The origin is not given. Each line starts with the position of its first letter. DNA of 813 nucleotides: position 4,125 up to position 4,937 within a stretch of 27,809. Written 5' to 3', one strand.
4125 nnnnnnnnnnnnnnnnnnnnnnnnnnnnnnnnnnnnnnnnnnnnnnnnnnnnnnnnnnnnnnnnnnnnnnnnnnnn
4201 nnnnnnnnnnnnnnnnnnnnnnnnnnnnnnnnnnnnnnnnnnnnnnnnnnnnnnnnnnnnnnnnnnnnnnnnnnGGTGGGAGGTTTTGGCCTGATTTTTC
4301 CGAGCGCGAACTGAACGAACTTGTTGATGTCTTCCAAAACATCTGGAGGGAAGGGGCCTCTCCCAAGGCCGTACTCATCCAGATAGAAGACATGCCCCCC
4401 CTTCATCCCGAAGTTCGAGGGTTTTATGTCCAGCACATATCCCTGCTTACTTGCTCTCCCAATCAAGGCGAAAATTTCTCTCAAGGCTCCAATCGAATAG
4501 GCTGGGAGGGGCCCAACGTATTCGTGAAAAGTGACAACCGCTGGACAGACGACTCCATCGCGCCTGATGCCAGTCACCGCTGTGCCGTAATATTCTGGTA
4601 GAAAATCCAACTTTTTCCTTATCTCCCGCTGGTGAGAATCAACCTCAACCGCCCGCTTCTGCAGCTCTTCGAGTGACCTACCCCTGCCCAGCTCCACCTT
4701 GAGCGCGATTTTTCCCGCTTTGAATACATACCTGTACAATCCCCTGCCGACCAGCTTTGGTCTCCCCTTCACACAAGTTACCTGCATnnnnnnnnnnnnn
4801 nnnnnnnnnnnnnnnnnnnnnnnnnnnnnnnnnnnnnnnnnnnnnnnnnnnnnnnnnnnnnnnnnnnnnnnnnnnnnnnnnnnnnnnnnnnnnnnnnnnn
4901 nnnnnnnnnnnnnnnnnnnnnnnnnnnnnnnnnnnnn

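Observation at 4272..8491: mre11-rad50 operon ends in a minimal protein kinase-like gene rather than nurA/herA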

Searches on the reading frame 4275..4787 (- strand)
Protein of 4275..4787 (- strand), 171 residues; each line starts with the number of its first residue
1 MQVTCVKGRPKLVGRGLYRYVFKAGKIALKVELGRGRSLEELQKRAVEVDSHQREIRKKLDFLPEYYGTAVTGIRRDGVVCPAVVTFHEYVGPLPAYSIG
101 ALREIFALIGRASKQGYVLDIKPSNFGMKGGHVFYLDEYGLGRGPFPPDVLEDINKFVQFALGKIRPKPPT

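Call 5: search_protein_families(library=pfam, proteins=[window:4275-4787:-], max_evalue=0.1)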
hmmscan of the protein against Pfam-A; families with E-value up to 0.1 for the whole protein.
seq(171 aa): 0 families

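Call 6: search_protein_families(library=ncbifam, proteins=[window:4275-4787:-], max_evalue=0.1)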
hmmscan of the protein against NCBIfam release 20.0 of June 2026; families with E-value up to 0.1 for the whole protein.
seq(171 aa): 0 families

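Call 7: find_homologous_proteins(query=window:4275-4787:-, max_evalue=0.01)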
Query seq(171 aa) (171 aa): 54 proteins with E <= 0.01 among 176 candidates.
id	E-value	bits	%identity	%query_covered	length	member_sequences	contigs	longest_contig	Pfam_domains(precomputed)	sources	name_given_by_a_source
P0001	1.1e-98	347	90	100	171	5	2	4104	-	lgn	-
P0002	7.2e-89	315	81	100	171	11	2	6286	-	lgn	-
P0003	3.6e-88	312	81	100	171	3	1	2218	-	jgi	-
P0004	8.9e-88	311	80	100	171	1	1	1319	-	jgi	jgi:hypothetical protein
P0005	1.5e-87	310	80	100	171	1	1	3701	-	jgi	jgi:hypothetical protein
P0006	1.7e-87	310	80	100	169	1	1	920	-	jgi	-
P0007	6.9e-86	305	79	97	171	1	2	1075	-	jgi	jgi:hypothetical protein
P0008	1.1e-84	301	80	100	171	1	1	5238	-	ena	-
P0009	3.2e-84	299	79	100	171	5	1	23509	-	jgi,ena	-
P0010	5.9e-84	299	83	94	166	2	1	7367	-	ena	-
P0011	3.4e-75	270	69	99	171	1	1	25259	-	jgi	jgi:hypothetical protein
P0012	2.8e-72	261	67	100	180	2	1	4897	-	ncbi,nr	ncbi:MAG: hypothetical protein QMD00_05310 [Hadesarchaea archaeon]|nr:hypothetical protein [Hadesarc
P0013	3.2e-72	260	68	100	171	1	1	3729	-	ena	-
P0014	1.6e-71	258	70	97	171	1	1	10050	-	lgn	-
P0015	1.9e-70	255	65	100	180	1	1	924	-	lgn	-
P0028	2.5e-66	241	61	98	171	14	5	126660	-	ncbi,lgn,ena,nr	ncbi:MAG: hypothetical protein KAV43_04475 [Hadesarchaea archaeon]|nr:hypothetical protein [Hadesarc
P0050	7.8e-49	184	48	97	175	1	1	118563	-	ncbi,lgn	ncbi:MAG: hypothetical protein QXG10_00085 [Candidatus Hadarchaeales archaeon]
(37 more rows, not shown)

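Call 8: search_solved_structures(query=window:4275-4787:-, max_evalue=10, show_alignments=3)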
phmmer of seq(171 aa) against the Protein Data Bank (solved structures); distinct sequences matched with E-value up to 10: 0.

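Call 12: search_solved_structures(query=A1, max_evalue=10, show_alignments=4)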
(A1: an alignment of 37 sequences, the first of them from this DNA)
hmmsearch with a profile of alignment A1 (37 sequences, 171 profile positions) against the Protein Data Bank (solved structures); distinct sequences matched with E-value up to 10: 5.
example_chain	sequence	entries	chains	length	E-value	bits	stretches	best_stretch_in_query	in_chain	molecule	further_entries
9ghc_V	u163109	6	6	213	0.18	14.7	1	70-138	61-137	Far1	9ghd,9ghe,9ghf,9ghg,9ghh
4e4b_A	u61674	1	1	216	0.2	14.6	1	70-138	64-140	Far1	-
4adn_A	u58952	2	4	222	0.25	14.3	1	70-138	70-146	FAR1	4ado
5vgz_C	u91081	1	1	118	0.26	14.2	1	14-82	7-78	26S proteasome regulatory subunit 8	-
2mzw_B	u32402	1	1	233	0.27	14.2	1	70-138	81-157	Far1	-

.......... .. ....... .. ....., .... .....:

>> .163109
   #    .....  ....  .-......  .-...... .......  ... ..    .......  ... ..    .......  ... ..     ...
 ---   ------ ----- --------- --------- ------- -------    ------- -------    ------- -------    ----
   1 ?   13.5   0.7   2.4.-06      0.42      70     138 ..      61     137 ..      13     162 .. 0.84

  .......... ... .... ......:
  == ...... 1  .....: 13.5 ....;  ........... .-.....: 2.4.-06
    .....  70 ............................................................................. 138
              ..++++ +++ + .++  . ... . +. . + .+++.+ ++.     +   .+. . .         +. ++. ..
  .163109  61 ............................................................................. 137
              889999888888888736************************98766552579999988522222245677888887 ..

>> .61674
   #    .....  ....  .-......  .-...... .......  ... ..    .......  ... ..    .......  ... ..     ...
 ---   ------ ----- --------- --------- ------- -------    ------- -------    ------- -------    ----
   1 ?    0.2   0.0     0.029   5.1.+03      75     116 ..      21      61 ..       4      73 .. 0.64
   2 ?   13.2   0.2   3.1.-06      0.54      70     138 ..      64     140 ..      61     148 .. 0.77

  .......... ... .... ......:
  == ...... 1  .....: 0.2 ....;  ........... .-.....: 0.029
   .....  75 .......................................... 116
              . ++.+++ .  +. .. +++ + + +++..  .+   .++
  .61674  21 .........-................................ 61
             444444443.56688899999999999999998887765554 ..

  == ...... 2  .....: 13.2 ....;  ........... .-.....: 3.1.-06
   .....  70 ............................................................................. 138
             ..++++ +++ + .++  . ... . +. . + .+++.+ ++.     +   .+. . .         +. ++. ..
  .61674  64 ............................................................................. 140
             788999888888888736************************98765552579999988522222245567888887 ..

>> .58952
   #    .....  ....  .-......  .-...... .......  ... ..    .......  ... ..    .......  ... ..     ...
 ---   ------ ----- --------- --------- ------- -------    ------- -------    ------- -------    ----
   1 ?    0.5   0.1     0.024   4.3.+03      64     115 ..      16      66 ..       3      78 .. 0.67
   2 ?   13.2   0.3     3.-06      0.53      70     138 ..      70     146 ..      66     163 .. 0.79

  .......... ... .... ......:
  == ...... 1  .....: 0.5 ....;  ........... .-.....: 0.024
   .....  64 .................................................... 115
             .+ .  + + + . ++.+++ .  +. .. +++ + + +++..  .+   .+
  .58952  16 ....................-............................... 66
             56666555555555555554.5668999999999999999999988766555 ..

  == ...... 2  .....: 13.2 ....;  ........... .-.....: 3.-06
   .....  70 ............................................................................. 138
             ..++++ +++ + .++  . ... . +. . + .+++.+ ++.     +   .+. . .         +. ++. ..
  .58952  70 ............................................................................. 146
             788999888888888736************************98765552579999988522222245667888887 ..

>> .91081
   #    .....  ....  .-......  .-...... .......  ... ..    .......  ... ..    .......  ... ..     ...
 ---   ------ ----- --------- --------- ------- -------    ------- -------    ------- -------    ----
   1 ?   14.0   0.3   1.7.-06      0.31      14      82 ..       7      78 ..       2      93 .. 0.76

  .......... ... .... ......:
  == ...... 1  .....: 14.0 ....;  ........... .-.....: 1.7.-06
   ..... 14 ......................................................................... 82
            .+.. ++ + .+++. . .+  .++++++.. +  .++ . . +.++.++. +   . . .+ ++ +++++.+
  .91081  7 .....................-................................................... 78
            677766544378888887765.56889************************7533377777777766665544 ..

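Call 13: find_encoding_contigs(protein=P0028, flank=10000, max_places=3)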
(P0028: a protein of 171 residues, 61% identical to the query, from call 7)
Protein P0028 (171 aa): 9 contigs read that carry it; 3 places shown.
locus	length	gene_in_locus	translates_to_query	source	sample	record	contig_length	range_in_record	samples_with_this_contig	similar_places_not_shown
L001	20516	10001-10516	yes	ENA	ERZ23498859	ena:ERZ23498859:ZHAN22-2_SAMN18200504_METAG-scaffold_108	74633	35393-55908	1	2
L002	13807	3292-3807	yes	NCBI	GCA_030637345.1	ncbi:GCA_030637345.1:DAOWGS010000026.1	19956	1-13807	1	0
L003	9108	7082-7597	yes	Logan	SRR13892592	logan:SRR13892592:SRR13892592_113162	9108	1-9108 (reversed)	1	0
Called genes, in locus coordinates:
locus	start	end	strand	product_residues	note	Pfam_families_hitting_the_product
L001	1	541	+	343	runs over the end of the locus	PF24517:CBM96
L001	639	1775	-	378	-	PF01555:N6_N4_Mtase (weak), PF08241:Methyltransf_11 (faint), PF13649:Methyltransf_25 (faint)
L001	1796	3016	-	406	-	PF13604:AAA_30 (weak), PF00004:AAA, PF25361:AAA_lid_RFC1, PF21960:RCF1-5-like_lid, PF22608:DNAX_ATPase_lid (weak)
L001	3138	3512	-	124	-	-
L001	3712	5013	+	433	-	PF00149:Metallophos, PF12850:Metallophos_2 (faint)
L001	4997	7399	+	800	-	PF02463:SMC_N, PF13175:AAA_15 (weak), PF13476:AAA_23, PF13555:AAA_29 (weak), PF04423:Rad50_zn_hook (weak)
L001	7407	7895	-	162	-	-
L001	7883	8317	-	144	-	-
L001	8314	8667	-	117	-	-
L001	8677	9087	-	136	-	-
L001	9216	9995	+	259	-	PF01343:Peptidase_S49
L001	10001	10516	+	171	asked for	-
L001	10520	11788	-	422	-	PF00206:Lyase_1, PF10397:ADSL_C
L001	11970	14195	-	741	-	PF00270:DEAD, PF04851:ResIII, PF22527:DEXQc_Suv3 (weak), PF00271:Helicase_C, PF20470:HTH_61 (weak), PF21280:Helicase_dom4_arc, PF12826:HHH_2 (faint), PF14520:HHH_5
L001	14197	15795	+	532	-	PF23613:ELP3_N, PF04055:Radical_SAM, PF16199:Radical_SAM_C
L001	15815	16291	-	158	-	PF01978:TrmB (faint), PF08279:HTH_11 (weak), PF13404:HTH_AsnC-type, PF13412:HTH_24, PF01037:AsnC_trans_reg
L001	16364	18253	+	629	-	PF17297:PEPCK_N, PF00821:PEPCK_GTP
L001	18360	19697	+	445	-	PF18195:GatD_N, PF00710:Asparaginase, PF17763:Asparaginase_C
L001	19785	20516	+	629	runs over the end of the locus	PF02934:GatB_N, PF02938:GAD, PF02637:GatB_Yqey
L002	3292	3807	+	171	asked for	-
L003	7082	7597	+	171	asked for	-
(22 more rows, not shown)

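Call 14: find_encoding_contigs(protein=P0050, flank=10000, max_places=2)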
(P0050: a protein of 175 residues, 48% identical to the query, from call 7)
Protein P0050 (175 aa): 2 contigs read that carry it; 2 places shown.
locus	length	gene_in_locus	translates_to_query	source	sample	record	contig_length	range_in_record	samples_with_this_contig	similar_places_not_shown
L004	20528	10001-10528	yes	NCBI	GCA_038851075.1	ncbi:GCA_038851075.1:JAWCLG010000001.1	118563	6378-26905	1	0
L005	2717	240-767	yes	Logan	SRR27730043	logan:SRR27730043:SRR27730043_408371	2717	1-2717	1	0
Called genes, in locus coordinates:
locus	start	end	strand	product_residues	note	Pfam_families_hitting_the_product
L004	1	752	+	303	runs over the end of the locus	PF13353:Fer4_12 (faint), PF04055:Radical_SAM, PF06463:Mob_synth_C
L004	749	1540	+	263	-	PF01416:PseudoU_synth_1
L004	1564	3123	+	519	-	PF02919:Topoisom_I_N, PF01028:Topoisom_I, PF14370:Topo_C_assoc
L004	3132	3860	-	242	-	PF01694:Rhomboid (weak)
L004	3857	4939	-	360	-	PF01555:N6_N4_Mtase, PF08241:Methyltransf_11 (faint), PF13649:Methyltransf_25 (faint), PF13847:Methyltransf_31 (faint), PF01555:N6_N4_Mtase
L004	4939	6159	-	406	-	PF00004:AAA, PF25361:AAA_lid_RFC1, PF21960:RCF1-5-like_lid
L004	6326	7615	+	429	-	PF00149:Metallophos, PF12850:Metallophos_2 (faint)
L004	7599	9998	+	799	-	PF02463:SMC_N, PF13175:AAA_15, PF13304:AAA_21 (faint), PF13476:AAA_23, PF13555:AAA_29 (weak), PF04423:Rad50_zn_hook (weak)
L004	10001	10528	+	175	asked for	-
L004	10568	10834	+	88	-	-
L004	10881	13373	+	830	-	PF02516:STT3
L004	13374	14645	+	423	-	PF00152:tRNA-synt_2 (faint), PF01409:tRNA-synt_2d (faint), PF13393:tRNA-synt_His, PF00587:tRNA-synt_2b, PF03129:HGTP_anticodon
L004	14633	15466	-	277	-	PF01261:AP_endonuc_2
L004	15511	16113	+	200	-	PF01066:CDP-OH_P_transf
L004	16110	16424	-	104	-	PF03551:PadR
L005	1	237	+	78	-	?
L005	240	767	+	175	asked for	-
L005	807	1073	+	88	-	-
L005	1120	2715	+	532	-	?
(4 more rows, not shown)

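Call 15: predict_structure(alignment_id=A1)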
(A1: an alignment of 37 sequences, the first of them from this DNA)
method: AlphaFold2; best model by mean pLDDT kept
length: 171 residues; sequences in the alignment: 37
mean_pLDDT: 88.0   pTM: 0.80
mean pLDDT of the five models: 88.0, 87.8, 86.6, 80.6, 80.5
residues with pLDDT >= 90: 93; 70-90: 68; 50-70: 8; < 50: 2
segments of 3 or more residues with pLDDT < 50: none
pLDDT, mean of each block of 10 residues (from residue 1): 89 88 95 92 97 94 96 90 96 84 90 88 89 88 73 83 68 42
secondary structure, 60 per line:
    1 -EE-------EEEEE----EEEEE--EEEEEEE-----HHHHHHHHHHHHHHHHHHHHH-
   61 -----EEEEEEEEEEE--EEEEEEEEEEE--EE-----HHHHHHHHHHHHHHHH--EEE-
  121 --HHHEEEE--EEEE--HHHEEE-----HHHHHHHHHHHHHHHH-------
elements in order: E11-15 E20-24 E27-33 H39-59 E66-76 E79-89 H99-114 E117-119 E126-129 E132-135 E141-143 H149-164

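Call 17: fold_search(model_id=the predicted structure, library=pdb)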
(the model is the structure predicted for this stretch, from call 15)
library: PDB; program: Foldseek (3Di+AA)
matches with E <= 10: 709; with E <= 0.001: 53
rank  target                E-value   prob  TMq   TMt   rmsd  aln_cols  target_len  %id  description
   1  9qb5_B                3.8e-05  1.00  0.49  0.29   9.3       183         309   15  AP2-associated protein kinase 1 (AAK1) bound to CKJB68 (released 2025-04-09)
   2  4azt                  5.3e-05  1.00  0.58  0.26   6.5       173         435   13  Co-crystal structure of WbdD and kinase inhibitor LY294002. (released 2012-09-26)
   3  8gmd_A                9.3e-05  1.00  0.50  0.32   9.1       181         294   15  CRYSTAL STRUCTURE OF AP2 ASSOCIATED KINASE 1 COMPLEXED WITH (5P)-3-({(8R)-5-[(4-aminopiperidin-1-yl)methyl]pyrrolo[2,1 (released 2023-07-12)
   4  4c59_A                1.0e-04  1.00  0.49  0.34   7.8       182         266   17  Structure of GAK kinase in complex with nanobody (NbGAK_4) (released 2013-10-09)
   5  8gmc_B                1.1e-04  1.00  0.47  0.30   9.5       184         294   15  CRYSTAL STRUCTURE OF AP2 ASSOCIATED KINASE 1 COMPLEXED WITH 5-[(4-aminopiperidin-1-yl)methyl]-N-{3-[5-(propan-2-yl)-1, (released 2023-07-12)
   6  2pzi_B                1.2e-04  1.00  0.53  0.18   6.8       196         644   17  Crystal Structure of Protein kinase PknG from Mycobacterium tuberculosis in Complex with Tetrahydrobenzothiophene AX20 (released 2007-07-24)
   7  2pzi_A                1.4e-04  1.00  0.53  0.18   7.1       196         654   16  Crystal Structure of Protein kinase PknG from Mycobacterium tuberculosis in Complex with Tetrahydrobenzothiophene AX20 (released 2007-07-24)
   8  8gmc_A                1.4e-04  1.00  0.50  0.32   9.4       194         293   15  CRYSTAL STRUCTURE OF AP2 ASSOCIATED KINASE 1 COMPLEXED WITH 5-[(4-aminopiperidin-1-yl)methyl]-N-{3-[5-(propan-2-yl)-1, (released 2023-07-12)
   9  2a19_C                1.7e-04  1.00  0.56  0.49   6.6       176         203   18  PKR kinase domain- eIF2alpha- AMP-PNP complex. (released 2005-09-27)
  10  6d3k_B                1.9e-04  1.00  0.51  0.36   8.2       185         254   18  Crystal structure of unphosphorylated human PKR kinase domain in complex with ADP (released 2019-07-10)
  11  7rj6_A                2.3e-04  1.00  0.49  0.31   8.6       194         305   12  CRYSTAL STRUCTURE OF AP2 ASSOCIATED KINASE 1 ISOFORM 1 COMPLEXED WITH LIGAND (2R)-2-AMINO-N-[3-(DIFLUOROM ETHOXY)-4-(1 (released 2022-02-23)
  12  4ax8                  2.3e-04  1.00  0.45  0.19   8.6       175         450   17  Medium resolution structure of the bifunctional kinase- methyltransferase WbdD (released 2012-10-03)
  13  4c58_A                2.5e-04  1.00  0.51  0.35   7.5       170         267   18  Structure of GAK kinase in complex with nanobody (NbGAK_4) (released 2013-10-09)
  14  3orm                  2.5e-04  1.00  0.44  0.30   6.7       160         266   15  Mycobacterium tuberculosis PknB kinase domain D76A mutant (released 2010-12-15)
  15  8gmd_B                2.5e-04  1.00  0.48  0.30   9.5       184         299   14  CRYSTAL STRUCTURE OF AP2 ASSOCIATED KINASE 1 COMPLEXED WITH (5P)-3-({(8R)-5-[(4-aminopiperidin-1-yl)methyl]pyrrolo[2,1 (released 2023-07-12)
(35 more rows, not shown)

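Call 18: search_protein_representatives(alignment_id=A1)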
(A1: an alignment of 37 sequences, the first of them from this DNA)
Query: 37 sequences, 171 profile positions. Proteins with E-value up to 0.001 (for the whole library): 28; up to 1e-10: 24; up to 1e-30: 10. The best 28 are listed.
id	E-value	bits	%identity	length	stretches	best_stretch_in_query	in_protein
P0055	5.6e-65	234.5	-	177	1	1-169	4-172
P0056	2.5e-59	216.1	-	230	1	2-165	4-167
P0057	1.2e-54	200.9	-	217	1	1-165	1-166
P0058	2.2e-48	180.5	-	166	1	2-168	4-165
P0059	9.8e-44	165.4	-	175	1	2-159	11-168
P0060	1.4e-43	164.9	-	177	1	1-161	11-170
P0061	9.8e-43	162.1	-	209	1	3-162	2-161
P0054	1.0e-38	149.0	-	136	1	42-164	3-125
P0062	1.1e-32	129.3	-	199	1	15-163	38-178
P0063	2.8e-31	124.8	-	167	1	6-159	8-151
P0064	2.7e-30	121.6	-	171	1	3-167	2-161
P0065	1.9e-29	118.9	-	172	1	6-166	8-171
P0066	1.6e-28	115.8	-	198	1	1-168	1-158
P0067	4.9e-25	104.5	-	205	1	5-162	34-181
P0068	2.1e-24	102.5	-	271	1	18-155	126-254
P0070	9.8e-23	97.0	-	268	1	16-160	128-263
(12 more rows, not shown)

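Call 25: find_related_loci(query=A1, collection=genome_contigs, flank=10000)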
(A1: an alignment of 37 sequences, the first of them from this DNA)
Query A1 (171 aa) in genome_contigs; peptide patterns used: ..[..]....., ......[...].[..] (x = any residue, [..] = any of these).
192 stretches matched a pattern; 20 encode a relative of the query (tblastn E <= 1e-3); 20 distinct loci.
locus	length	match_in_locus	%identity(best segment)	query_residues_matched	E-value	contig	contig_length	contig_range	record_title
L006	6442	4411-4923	68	1-171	5e-79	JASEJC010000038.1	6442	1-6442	MAG: Candidatus Hodarchaeaceae archaeon isolate Yes71-22 NODE_38_length_6442_cov_9.834508, whole genome shotgun sequence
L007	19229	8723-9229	68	1-170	1e-75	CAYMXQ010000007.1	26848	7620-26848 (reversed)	MAG TPA_asm: Candidatus Hadarchaeota archaeon isolate binchicken_co266_291 genome assembly, contig: NODE_2999_length_268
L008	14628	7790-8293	63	1-168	1e-71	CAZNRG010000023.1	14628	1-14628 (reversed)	MAG TPA_asm: Candidatus Hadarchaeota archaeon isolate SRP239594_co1_76 genome assembly, contig: NODE_1887_length_14628_c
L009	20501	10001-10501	64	1-168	2e-71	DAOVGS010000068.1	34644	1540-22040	MAG TPA_asm: Hadesarchaea archaeon isolate CSMAG_1141 CSMAG_1141_k141_5483570_length_34644_cov_13.0000, whole genome sho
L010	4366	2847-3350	61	1-168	2e-70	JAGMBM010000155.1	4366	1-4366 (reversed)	MAG: Hadesarchaea archaeon isolate RS_16_21 ZL425.bin.21.fa_155, whole genome shotgun sequence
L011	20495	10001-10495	64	1-165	2e-70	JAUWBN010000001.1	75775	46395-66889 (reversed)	MAG: Hadesarchaea archaeon isolate CSMAG_1321 CSMAG_1321_k141_1093913_length_75775_cov_12.6172, whole genome shotgun seq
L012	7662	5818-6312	64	1-165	9e-70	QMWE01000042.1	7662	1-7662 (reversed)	MAG: Hadesarchaea archaeon isolate B75_G9 B75_Guay9_scaffold_14510, whole genome shotgun sequence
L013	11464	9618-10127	61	1-170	8e-68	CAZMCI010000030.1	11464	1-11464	MAG TPA_asm: Candidatus Hadarchaeota archaeon isolate binchicken_co349_82 genome assembly, contig: NODE_1889_length_1146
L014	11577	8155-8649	64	1-166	7e-67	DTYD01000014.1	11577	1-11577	MAG TPA_asm: Hadesarchaea archaeon isolate UWMA-0211 k99_1165915, whole genome shotgun sequence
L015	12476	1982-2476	53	1-166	3e-59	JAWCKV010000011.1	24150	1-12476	MAG: Candidatus Hadarchaeales archaeon isolate JZ-2_201705_bins_153 JZ-2_201705_bins_153_scaffold_11, whole genome shotg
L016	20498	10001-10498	48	1-166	5e-53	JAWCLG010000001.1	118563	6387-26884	MAG: Candidatus Hadarchaeales archaeon isolate JZ-2_201705_bins_17 JZ-2_201705_bins_17_scaffold_1, whole genome shotgun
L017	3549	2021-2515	45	2-166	3e-51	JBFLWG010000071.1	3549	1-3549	MAG: Candidatus Hadarchaeota archaeon isolate MAG026 MAG026_71, whole genome shotgun sequence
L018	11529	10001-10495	44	2-166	1e-48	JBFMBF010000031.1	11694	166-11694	MAG: Candidatus Hadarchaeota archaeon isolate MAG157 MAG157_31, whole genome shotgun sequence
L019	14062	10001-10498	45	2-165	3e-40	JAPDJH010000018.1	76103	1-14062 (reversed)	MAG: Hadesarchaea archaeon isolate S4B4_HD70 c_000000000129, whole genome shotgun sequence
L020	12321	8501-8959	42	2-159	3e-34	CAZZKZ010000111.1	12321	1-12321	MAG TPA_asm: Candidatus Hadarchaeota archaeon isolate binchicken_co25_43 genome assembly, contig: k141_177096, whole gen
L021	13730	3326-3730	42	15-157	2e-31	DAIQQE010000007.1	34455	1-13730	MAG TPA_asm: Candidatus Nezhaarchaeales archaeon isolate CTOTU25735 NODE_57_length_34455_cov_10.076948, whole genome sho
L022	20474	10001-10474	36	3-159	3e-31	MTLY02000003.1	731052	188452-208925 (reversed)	MAG: Candidatus Hecatella orcuttiae isolate JdFR-11 NRA7_48_8_length_731052_cov_237, whole genome shotgun sequence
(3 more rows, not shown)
